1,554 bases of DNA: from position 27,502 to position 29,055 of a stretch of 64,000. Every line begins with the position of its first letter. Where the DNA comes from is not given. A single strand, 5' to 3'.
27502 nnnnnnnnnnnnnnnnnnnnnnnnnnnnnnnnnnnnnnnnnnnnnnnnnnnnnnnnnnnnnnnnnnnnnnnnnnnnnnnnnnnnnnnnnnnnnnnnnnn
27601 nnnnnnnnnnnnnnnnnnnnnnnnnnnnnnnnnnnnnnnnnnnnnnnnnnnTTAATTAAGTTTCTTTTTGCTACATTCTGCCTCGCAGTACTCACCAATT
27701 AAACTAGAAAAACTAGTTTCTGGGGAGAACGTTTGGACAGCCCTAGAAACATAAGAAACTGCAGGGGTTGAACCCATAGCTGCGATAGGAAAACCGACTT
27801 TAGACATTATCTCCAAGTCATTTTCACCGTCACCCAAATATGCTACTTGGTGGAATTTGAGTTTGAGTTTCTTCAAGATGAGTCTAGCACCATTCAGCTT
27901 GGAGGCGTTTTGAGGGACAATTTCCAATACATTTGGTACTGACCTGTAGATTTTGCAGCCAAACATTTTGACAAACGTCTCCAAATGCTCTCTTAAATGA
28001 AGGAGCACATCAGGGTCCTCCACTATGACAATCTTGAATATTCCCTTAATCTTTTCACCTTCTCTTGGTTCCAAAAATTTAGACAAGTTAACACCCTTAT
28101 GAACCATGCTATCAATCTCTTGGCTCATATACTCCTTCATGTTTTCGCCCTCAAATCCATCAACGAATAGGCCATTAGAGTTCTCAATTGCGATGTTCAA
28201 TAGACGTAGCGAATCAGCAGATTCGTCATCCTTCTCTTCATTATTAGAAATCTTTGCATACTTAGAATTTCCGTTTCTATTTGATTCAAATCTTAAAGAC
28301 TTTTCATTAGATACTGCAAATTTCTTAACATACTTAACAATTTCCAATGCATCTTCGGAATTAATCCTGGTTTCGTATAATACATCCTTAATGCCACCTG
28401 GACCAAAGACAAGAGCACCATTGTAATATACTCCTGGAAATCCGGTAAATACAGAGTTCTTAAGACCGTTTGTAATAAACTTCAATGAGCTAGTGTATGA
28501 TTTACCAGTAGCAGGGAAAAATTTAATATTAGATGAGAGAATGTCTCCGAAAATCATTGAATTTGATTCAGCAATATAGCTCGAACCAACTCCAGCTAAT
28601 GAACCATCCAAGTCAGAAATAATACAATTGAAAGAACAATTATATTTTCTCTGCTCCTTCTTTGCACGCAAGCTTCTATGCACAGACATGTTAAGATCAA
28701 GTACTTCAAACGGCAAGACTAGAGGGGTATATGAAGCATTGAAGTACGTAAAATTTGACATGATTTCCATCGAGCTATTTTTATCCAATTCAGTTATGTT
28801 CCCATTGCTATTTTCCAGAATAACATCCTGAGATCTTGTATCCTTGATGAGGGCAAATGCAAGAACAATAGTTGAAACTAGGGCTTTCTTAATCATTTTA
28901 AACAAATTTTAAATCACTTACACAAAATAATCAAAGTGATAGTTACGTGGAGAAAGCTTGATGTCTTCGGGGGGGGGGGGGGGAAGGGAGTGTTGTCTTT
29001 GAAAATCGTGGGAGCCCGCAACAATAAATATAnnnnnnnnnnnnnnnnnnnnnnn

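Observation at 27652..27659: Convergent genes with overlapping or abutting stop codons (four pairs in the window)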

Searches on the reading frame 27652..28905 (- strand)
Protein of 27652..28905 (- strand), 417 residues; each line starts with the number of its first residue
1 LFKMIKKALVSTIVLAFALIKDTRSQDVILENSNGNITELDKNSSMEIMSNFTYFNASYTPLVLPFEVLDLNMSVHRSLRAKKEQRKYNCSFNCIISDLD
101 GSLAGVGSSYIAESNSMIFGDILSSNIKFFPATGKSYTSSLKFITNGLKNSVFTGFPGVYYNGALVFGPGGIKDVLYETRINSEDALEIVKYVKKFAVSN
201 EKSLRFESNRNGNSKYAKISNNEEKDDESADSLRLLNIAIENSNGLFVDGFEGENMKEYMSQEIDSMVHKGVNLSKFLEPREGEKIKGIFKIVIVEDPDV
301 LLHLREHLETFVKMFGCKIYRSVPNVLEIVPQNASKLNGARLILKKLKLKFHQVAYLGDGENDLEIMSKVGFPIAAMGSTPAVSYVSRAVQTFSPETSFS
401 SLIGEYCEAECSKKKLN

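Call 8: search_protein_families(library=pfam, proteins=[window:27652-28905:-], max_evalue=0.01)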
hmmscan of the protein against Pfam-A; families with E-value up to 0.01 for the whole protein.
window:27652-28905:- (417 aa): 2 families
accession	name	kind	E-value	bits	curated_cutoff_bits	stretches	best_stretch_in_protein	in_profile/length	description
PF08282.18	Hydrolase_3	-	5.5e-30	105.4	20.9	1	95-386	1-238/255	haloacid dehalogenase-like hydrolase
PF05116.19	S6PP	-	4e-06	27.1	20.3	1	298-368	126-198/247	Sucrose-6F-phosphate phosphohydrolase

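Call 9: list_cluster_members(proteins=[window:27652-28905:-, window:29981-31519:+, window:31520-32542:-, window:35090-35455:+, window:35448-37430:-, window:44008-46806:+, window:46822-47271:-, window:22233-27659:+])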
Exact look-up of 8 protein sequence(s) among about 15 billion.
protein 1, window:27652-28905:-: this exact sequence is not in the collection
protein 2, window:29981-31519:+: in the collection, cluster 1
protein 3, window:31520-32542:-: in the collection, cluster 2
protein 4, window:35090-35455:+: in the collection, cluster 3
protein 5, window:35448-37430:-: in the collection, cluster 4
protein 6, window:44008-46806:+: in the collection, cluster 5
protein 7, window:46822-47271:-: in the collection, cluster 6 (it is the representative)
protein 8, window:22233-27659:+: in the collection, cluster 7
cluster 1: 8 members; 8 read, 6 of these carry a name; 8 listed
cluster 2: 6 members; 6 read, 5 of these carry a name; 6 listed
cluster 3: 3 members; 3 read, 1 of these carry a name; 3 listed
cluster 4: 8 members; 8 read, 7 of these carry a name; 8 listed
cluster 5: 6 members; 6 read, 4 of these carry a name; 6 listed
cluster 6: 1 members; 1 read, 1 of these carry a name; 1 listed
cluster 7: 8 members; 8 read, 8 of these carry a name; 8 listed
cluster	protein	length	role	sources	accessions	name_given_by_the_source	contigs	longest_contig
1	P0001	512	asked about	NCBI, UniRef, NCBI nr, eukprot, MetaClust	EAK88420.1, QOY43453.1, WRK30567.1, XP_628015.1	membrane associated protein with 10 transmembrane domains [Cryptosporidium parvum Iowa II] | Predicted membrane associated protein with 10 transmembrane domains n=2 ... | QOY43453.1 hypothetical protein CPATCC_000240 [Cryptosporidium parvum]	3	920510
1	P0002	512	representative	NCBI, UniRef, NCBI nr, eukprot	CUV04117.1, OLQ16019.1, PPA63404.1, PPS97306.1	unnamed protein product [Cryptosporidium hominis] | Uncharacterized protein n=1 Tax=Cryptosporidium hominis TaxID=237895 ... | hypothetical protein [Cryptosporidium hominis TU502]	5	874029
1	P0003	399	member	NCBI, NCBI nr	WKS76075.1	putative transmembrane domain-containing protein [Cryptosporidium sp. 43IA8]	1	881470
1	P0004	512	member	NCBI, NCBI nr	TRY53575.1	putative transmembrane Protein [Cryptosporidium tyzzeri]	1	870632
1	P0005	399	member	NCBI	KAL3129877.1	putative transmembrane domain-containing [Cryptosporidium hominis]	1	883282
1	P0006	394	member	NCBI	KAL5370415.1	putative transmembrane domain-containing protein [Cryptosporidium parvum]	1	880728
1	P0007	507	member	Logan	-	-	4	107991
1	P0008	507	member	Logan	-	-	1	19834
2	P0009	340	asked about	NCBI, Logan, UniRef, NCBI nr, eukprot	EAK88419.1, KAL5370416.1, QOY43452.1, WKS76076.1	Cdc50p like membrane protein, 2x transmembrane domains [Cryptosporidium parvum Iowa II] | Cdc50p like membrane protein, 2x transmembrane domains n=2 Tax=Cryptosporidium parvum ... | QOY43452.1 hypothetical protein CPATCC_000239 [Cryptosporidium parvum]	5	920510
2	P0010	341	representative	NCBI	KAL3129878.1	Cdc50p-like membrane protein [Cryptosporidium hominis]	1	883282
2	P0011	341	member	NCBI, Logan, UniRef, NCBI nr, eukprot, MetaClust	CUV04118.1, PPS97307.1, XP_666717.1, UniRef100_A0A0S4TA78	unnamed protein product [Cryptosporidium hominis] | Cdc50p like membrane protein n=1 Tax=Cryptosporidium hominis TaxID=237895 ... | hypothetical protein [Cryptosporidium hominis TU502]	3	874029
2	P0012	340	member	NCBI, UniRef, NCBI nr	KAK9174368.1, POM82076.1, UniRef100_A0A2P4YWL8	LEM3 (ligand-effect modulator 3) family / CDC50 family protein [Cryptosporidium ... | LEM3 (Ligand-effect modulator 3) family / CDC50 family protein n=1 Tax=Cryptosporidium ...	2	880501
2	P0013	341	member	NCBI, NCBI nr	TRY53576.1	Cdc50p like membrane protein [Cryptosporidium tyzzeri]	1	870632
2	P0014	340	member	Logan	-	-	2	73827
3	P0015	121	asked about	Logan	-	-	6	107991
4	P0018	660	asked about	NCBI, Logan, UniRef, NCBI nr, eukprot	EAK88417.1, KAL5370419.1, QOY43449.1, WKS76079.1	RING-H2 finger containing membrane associated protein, 8x transmembrane domain ... | RING-type E3 ubiquitin transferase n=2 Tax=Cryptosporidium parvum TaxID=5807 ... | QOY43449.1 hypothetical protein CPATCC_000235 [Cryptosporidium parvum]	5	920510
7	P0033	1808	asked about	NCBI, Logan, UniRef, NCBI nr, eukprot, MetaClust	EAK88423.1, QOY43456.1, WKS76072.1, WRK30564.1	tRNA (Gm18) ribose methylase; trm3p; SpoU superfamily - SPOUT methylase [Cryptosporidium ... | tRNA (Gm18) ribose methylase trm3p SpoU superfamily-SPOUT methylase n=2 ... | QOY43456.1 hypothetical protein CPATCC_000243 [Cryptosporidium parvum]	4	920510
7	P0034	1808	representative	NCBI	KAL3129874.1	tRNA ribose methylase [Cryptosporidium hominis]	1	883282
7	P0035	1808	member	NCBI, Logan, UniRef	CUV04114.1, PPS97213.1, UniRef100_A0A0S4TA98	unnamed protein product [Cryptosporidium hominis] | SpoU type tRNA/rRNA methyltransferase n=2 Tax=Cryptosporidium hominis TaxID=237895 ...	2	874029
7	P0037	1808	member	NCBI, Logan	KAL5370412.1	tRNA ribose methylase [Cryptosporidium parvum]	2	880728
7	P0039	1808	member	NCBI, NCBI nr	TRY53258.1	SpoU type tRNA/rRNA methyltransferase [Cryptosporidium tyzzeri]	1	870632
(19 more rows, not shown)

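Call 11: find_encoding_contigs(protein=P0018, flank=10000, max_places=6)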
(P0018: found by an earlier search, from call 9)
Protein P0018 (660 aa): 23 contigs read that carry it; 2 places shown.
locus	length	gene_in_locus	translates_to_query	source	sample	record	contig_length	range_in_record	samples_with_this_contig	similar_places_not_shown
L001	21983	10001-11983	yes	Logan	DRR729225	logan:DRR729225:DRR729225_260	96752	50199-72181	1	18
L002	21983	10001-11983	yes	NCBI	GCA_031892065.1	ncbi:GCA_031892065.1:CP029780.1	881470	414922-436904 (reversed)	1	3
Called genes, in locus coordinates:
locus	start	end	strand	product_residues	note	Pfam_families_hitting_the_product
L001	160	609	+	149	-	PF01585:G-patch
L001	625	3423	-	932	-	PF12253:CAF1A_dimeriz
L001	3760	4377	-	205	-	PF03134:TB2_DP1_HVA22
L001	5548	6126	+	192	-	-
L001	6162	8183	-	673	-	-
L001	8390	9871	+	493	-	PF23381:Beta-prop_IFT122_1st, PF23409:Beta-prop_EML, PF24782:WD40_MABP1-WDR62_2nd, PF24814:WD40_Prp19, PF24817:WD40_WDHD1_1st, PF25172:Beta-prop_WDR3_2nd, PF25173:Beta-prop_WDR3_1st, PF25175:Beta-prop_WDR5, +32 more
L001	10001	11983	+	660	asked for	PF11145:DUF2921, PF12678:zf-rbx1 (weak), PF13639:zf-RING_2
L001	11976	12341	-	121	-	PF10178:PAC3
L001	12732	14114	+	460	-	-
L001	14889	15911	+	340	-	PF03381:CDC50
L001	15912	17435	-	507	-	-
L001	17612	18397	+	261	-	PF09756:DDRGK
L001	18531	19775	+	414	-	PF05116:S6PP (faint), PF08282:Hydrolase_3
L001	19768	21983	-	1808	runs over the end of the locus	PF00588:SpoU_methylase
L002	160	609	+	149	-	PF01585:G-patch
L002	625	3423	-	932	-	PF12253:CAF1A_dimeriz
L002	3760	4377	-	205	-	PF03134:TB2_DP1_HVA22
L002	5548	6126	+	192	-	-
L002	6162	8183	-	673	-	-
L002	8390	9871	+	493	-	PF23381:Beta-prop_IFT122_1st, PF23409:Beta-prop_EML, PF24782:WD40_MABP1-WDR62_2nd, PF24814:WD40_Prp19, PF24817:WD40_WDHD1_1st, PF25172:Beta-prop_WDR3_2nd, PF25173:Beta-prop_WDR3_1st, PF25175:Beta-prop_WDR5, +32 more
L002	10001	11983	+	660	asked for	PF11145:DUF2921, PF12678:zf-rbx1 (weak), PF13639:zf-RING_2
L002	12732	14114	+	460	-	-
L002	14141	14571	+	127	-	PF07019:EMC6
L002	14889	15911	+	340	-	PF03381:CDC50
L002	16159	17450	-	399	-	-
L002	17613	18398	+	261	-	PF09756:DDRGK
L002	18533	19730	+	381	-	PF05116:S6PP (faint), PF08282:Hydrolase_3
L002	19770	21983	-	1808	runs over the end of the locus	PF00588:SpoU_methylase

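Call 19: find_homologous_proteins(query=P0018, max_evalue=1e-10)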
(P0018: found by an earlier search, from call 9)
Query P0018 (660 aa): 10 proteins with E <= 1e-10 among 8000 candidates.
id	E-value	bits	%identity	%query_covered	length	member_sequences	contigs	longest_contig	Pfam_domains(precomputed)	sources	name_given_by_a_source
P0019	0.0e+0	1434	97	100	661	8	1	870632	PF12678.14,PF11145.15,PF13639.13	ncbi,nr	ncbi:RING domain containing membrane associated protein [Cryptosporidium tyzzeri]|nr:RING domain con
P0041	0.0e+0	1182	80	100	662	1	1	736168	PF12678.14,PF11145.15,PF13639.13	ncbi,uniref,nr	ncbi:RING-H2 finger containing membrane associated [Cryptosporidium sp. chipmunk genotype I]|uniref:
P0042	0.0e+0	1061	72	100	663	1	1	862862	PF12678.14,PF11145.15,PF13639.13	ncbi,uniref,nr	ncbi:ring-H2 finger domain-containing protein [Cryptosporidium ubiquitum]|uniref:RING-type E3 ubiqui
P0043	0.0e+0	1057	72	100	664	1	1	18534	PF12678.14,PF11145.15,PF13639.13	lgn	-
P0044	1.5e-279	947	64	100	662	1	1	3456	PF12678.14,PF11145.15,PF13639.13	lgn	-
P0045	3.2e-279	946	64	100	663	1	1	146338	PF12678.14,PF11145.15,PF13639.13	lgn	-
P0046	1.6e-253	861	58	100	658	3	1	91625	PF12678.14,PF11145.15,PF13639.13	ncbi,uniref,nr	ncbi:RING-H2 finger and transmembrane domain-containing protein [Cryptosporidium canis]|uniref:RING-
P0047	1.2e-197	676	50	100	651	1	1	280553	PF12678.14,PF13901.13,PF11145.15,PF13639.13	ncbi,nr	ncbi:putative E3 ubiquitin-protein ligase [Cryptosporidium felis]|nr:putative E3 ubiquitin-protein l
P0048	6.2e-190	651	48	100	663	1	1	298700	PF12678.14,PF11145.15,PF13639.13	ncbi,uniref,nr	ncbi:RING-H2 finger containing membrane associated protein [Cryptosporidium ryanae]|uniref:RING-H2 f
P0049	1.1e-186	640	45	99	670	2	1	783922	PF12678.14,PF11145.15,PF13639.13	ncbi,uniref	ncbi:RING-H2 finger containing membrane associated [Cryptosporidium xiaoi]|uniref:RING-type E3 ubiqu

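Call 20: find_encoding_contigs(protein=P0041, flank=10000, max_places=1)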
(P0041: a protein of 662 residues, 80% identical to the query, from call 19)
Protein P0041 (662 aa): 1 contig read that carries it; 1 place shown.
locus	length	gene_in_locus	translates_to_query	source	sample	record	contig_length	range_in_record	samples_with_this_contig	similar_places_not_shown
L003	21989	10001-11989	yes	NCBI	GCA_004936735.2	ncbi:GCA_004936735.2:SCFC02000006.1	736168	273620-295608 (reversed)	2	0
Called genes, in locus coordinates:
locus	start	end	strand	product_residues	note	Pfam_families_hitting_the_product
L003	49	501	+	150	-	PF01585:G-patch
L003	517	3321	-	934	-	PF12253:CAF1A_dimeriz (weak)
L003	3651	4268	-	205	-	PF03134:TB2_DP1_HVA22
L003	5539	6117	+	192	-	-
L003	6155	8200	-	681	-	-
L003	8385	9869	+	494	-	PF23381:Beta-prop_IFT122_1st, PF23409:Beta-prop_EML, PF24782:WD40_MABP1-WDR62_2nd, PF24814:WD40_Prp19, PF24817:WD40_WDHD1_1st, PF25172:Beta-prop_WDR3_2nd, PF25173:Beta-prop_WDR3_1st, PF25175:Beta-prop_WDR5, +39 more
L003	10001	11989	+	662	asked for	PF11145:DUF2921, PF12678:zf-rbx1 (weak), PF13639:zf-RING_2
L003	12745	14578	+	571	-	PF07019:EMC6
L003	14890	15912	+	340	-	PF03381:CDC50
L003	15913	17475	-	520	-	-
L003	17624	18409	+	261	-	PF09756:DDRGK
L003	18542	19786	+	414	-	PF08282:Hydrolase_3, PF05116:S6PP (weak)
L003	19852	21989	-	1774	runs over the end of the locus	PF00588:SpoU_methylase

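Call 21: find_encoding_contigs(protein=P0042, flank=10000, max_places=1)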
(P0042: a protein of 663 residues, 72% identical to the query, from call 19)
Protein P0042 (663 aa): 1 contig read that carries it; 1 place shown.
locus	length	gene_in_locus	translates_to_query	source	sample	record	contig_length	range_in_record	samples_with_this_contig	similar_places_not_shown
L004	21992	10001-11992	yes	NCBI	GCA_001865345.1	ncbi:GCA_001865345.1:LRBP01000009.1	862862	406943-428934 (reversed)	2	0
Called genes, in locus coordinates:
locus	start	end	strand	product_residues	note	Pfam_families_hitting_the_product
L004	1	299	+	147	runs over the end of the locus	PF01585:G-patch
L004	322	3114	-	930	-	PF12253:CAF1A_dimeriz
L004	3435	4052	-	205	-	PF03134:TB2_DP1_HVA22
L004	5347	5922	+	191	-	-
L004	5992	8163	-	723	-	-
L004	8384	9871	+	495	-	PF23381:Beta-prop_IFT122_1st, PF23409:Beta-prop_EML, PF24782:WD40_MABP1-WDR62_2nd, PF24814:WD40_Prp19, PF24817:WD40_WDHD1_1st, PF25172:Beta-prop_WDR3_2nd, PF25173:Beta-prop_WDR3_1st, PF25175:Beta-prop_WDR5, +32 more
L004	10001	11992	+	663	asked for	PF11145:DUF2921, PF12678:zf-rbx1 (weak), PF13639:zf-RING_2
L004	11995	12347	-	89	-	-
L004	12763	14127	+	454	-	-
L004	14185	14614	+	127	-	PF07019:EMC6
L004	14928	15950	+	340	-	PF03381:CDC50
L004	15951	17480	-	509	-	-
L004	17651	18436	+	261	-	PF09756:DDRGK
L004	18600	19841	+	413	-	PF05116:S6PP (faint), PF08282:Hydrolase_3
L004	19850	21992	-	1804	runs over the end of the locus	PF00588:SpoU_methylase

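Call 22: find_encoding_contigs(protein=P0045, flank=10000, max_places=1)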
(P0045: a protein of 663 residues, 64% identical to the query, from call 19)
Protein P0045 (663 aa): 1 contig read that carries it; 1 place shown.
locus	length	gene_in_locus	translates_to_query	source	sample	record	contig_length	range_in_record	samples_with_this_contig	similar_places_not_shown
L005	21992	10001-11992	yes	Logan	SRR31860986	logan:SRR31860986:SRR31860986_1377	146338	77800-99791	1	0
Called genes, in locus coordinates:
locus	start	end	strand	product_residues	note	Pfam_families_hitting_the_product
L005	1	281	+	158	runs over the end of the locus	PF01585:G-patch, PF12656:G-patch_2 (faint)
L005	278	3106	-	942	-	PF12253:CAF1A_dimeriz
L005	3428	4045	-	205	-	PF03134:TB2_DP1_HVA22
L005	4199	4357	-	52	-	-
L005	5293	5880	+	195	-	-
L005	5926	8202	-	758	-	-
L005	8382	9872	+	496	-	PF23381:Beta-prop_IFT122_1st, PF23409:Beta-prop_EML, PF24814:WD40_Prp19, PF24817:WD40_WDHD1_1st, PF25173:Beta-prop_WDR3_1st, PF25175:Beta-prop_WDR5, PF25174:Beta-prop_THOC3, PF24796:WDR55, +30 more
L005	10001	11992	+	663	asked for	PF11145:DUF2921, PF12678:zf-rbx1 (weak), PF13639:zf-RING_2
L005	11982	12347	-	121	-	PF10178:PAC3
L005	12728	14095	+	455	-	-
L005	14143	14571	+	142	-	PF07019:EMC6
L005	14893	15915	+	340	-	PF03381:CDC50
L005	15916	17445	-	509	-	-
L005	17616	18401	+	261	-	PF09756:DDRGK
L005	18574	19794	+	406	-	PF00702:Hydrolase (faint), PF08282:Hydrolase_3, PF05116:S6PP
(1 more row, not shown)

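Call 23: find_encoding_contigs(protein=P0046, flank=10000, max_places=1)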
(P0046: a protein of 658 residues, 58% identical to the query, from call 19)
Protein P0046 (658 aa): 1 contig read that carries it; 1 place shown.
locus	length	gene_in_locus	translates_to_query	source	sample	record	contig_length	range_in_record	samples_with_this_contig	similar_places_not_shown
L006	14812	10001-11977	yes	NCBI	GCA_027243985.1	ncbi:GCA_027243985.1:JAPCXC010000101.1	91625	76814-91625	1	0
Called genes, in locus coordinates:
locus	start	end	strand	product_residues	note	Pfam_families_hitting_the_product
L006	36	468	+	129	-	PF01585:G-patch (weak)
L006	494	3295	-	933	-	PF12253:CAF1A_dimeriz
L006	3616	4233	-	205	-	PF03134:TB2_DP1_HVA22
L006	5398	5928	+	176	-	-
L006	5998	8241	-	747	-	-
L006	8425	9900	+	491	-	PF24817:WD40_WDHD1_1st, PF23381:Beta-prop_IFT122_1st, PF23409:Beta-prop_EML, PF24814:WD40_Prp19, PF25173:Beta-prop_WDR3_1st, PF25175:Beta-prop_WDR5, PF13570:Beta-prop_ACSF4, PF25174:Beta-prop_THOC3, +35 more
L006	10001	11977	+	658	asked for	PF11145:DUF2921, PF12678:zf-rbx1 (faint), PF13639:zf-RING_2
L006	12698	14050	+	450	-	-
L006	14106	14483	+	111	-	PF07019:EMC6 (weak)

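Call 24: find_encoding_contigs(protein=P0047, flank=10000, max_places=1)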
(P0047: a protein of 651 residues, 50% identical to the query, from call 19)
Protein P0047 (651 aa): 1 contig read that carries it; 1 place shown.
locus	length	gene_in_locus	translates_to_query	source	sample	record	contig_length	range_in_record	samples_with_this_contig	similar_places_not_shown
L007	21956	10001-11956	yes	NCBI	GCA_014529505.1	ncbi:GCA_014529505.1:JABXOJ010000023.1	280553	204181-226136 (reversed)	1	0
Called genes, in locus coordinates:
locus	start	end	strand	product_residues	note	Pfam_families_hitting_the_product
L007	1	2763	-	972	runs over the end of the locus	PF12253:CAF1A_dimeriz (weak)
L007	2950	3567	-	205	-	PF03134:TB2_DP1_HVA22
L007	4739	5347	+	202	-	-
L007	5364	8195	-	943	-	-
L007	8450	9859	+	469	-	PF23381:Beta-prop_IFT122_1st, PF23409:Beta-prop_EML, PF24805:EIF3I, PF24814:WD40_Prp19, PF25172:Beta-prop_WDR3_2nd, PF25173:Beta-prop_WDR3_1st, PF25175:Beta-prop_WDR5, PF25174:Beta-prop_THOC3, +39 more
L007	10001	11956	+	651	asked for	PF11145:DUF2921, PF13901:RH_dom (weak), PF12678:zf-rbx1 (weak), PF13639:zf-RING_2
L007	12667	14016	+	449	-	-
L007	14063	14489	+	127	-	PF07019:EMC6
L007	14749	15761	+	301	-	PF03381:CDC50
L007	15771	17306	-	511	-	-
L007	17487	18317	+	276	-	PF09756:DDRGK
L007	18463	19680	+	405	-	PF08282:Hydrolase_3, PF05116:S6PP (weak)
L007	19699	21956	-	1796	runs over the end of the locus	PF00588:SpoU_methylase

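Call 25: find_encoding_contigs(protein=P0048, flank=10000, max_places=1)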
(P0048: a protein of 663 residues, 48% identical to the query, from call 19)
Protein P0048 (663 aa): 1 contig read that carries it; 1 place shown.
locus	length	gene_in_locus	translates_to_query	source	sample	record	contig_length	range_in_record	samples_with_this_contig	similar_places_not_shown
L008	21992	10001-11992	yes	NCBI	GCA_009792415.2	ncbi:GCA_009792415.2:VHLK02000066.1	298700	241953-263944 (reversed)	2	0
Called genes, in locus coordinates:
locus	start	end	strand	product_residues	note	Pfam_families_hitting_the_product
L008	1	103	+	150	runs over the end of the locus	PF01585:G-patch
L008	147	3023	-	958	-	PF12253:CAF1A_dimeriz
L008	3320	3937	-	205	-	PF03134:TB2_DP1_HVA22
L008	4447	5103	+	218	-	-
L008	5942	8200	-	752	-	-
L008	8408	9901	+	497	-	PF23381:Beta-prop_IFT122_1st, PF24814:WD40_Prp19, PF25173:Beta-prop_WDR3_1st, PF25175:Beta-prop_WDR5, PF23409:Beta-prop_EML, PF24817:WD40_WDHD1_1st, PF25174:Beta-prop_THOC3, PF24796:WDR55, +33 more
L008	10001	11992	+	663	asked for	PF11145:DUF2921, PF12678:zf-rbx1 (weak), PF13639:zf-RING_2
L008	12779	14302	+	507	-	-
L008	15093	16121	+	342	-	PF03381:CDC50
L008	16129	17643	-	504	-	-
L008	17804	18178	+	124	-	-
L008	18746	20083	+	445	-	PF08282:Hydrolase_3, PF05116:S6PP (weak)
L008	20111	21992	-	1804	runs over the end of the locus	PF00588:SpoU_methylase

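Call 26: find_encoding_contigs(protein=P0049, flank=10000, max_places=1)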
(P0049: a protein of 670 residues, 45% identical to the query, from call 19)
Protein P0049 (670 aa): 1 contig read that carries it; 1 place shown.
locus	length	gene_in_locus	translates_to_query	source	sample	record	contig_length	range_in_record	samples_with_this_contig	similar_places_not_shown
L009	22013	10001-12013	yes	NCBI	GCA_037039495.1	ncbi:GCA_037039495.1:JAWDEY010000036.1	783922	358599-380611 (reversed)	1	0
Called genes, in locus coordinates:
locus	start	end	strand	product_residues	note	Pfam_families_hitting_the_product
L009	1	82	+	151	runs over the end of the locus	PF01585:G-patch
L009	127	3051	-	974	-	PF12253:CAF1A_dimeriz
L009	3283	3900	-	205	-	PF03134:TB2_DP1_HVA22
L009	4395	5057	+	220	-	-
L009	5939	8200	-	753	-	-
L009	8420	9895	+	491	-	PF23381:Beta-prop_IFT122_1st, PF23409:Beta-prop_EML, PF24814:WD40_Prp19, PF25171:Beta-prop_WDR36-Utp21_1st, PF25173:Beta-prop_WDR3_1st, PF25175:Beta-prop_WDR5, PF24817:WD40_WDHD1_1st, PF24796:WDR55, +37 more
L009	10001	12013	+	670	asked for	PF11145:DUF2921, PF12678:zf-rbx1 (weak), PF13639:zf-RING_2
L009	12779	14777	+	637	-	PF07019:EMC6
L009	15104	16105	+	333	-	PF03381:CDC50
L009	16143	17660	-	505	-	-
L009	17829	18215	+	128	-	-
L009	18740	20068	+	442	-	PF08282:Hydrolase_3, PF05116:S6PP (weak)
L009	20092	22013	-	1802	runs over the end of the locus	PF00588:SpoU_methylase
